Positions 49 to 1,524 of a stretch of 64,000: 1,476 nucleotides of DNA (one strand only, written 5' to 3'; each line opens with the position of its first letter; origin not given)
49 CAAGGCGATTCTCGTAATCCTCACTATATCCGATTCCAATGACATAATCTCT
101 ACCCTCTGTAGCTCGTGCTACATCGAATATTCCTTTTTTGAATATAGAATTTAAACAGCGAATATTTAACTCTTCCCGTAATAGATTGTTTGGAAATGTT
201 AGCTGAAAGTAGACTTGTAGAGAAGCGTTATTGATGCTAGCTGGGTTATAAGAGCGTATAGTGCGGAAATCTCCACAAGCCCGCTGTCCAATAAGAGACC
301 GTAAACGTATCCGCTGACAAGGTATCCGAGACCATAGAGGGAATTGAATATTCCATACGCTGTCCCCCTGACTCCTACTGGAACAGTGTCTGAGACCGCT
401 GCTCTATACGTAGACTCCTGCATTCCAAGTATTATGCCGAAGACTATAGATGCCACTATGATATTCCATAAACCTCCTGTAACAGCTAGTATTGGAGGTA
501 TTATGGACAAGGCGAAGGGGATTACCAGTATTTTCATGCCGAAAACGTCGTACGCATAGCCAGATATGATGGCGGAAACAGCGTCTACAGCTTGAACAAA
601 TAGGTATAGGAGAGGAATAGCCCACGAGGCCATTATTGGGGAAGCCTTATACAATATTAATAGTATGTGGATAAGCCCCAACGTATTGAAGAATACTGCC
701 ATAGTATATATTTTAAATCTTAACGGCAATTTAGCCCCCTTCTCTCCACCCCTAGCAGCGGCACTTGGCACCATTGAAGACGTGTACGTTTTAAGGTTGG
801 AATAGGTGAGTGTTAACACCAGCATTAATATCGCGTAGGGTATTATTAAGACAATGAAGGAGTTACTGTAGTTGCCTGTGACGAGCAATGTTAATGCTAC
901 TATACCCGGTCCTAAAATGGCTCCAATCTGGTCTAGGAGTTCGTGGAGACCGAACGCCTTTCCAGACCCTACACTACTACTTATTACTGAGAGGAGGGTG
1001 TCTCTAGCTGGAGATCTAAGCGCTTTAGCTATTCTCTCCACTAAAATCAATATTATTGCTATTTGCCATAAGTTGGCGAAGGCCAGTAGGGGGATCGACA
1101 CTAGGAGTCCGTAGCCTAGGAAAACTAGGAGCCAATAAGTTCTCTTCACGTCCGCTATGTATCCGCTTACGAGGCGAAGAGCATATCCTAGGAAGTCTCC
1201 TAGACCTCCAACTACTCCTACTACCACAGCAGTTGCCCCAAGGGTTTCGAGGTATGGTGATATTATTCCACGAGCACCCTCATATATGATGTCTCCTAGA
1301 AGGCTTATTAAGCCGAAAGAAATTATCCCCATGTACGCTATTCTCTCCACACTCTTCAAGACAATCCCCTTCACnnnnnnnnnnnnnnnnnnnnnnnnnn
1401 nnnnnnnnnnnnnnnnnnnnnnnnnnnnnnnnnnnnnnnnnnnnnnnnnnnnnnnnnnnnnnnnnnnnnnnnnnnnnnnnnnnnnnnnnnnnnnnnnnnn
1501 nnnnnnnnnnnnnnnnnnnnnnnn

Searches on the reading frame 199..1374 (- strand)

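Call 18: search_protein_families(library=ncbifam, proteins=[window:199-1374:-], max_evalue=0.00001)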
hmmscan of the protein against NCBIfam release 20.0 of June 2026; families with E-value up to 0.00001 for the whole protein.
window:199-1374:- (391 aa): 1 family
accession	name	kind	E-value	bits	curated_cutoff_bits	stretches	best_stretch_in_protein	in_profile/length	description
TIGR00900.1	2A0121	subfamily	5.1e-06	26.1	319.6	1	88-362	75-360/364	H+ Antiporter protein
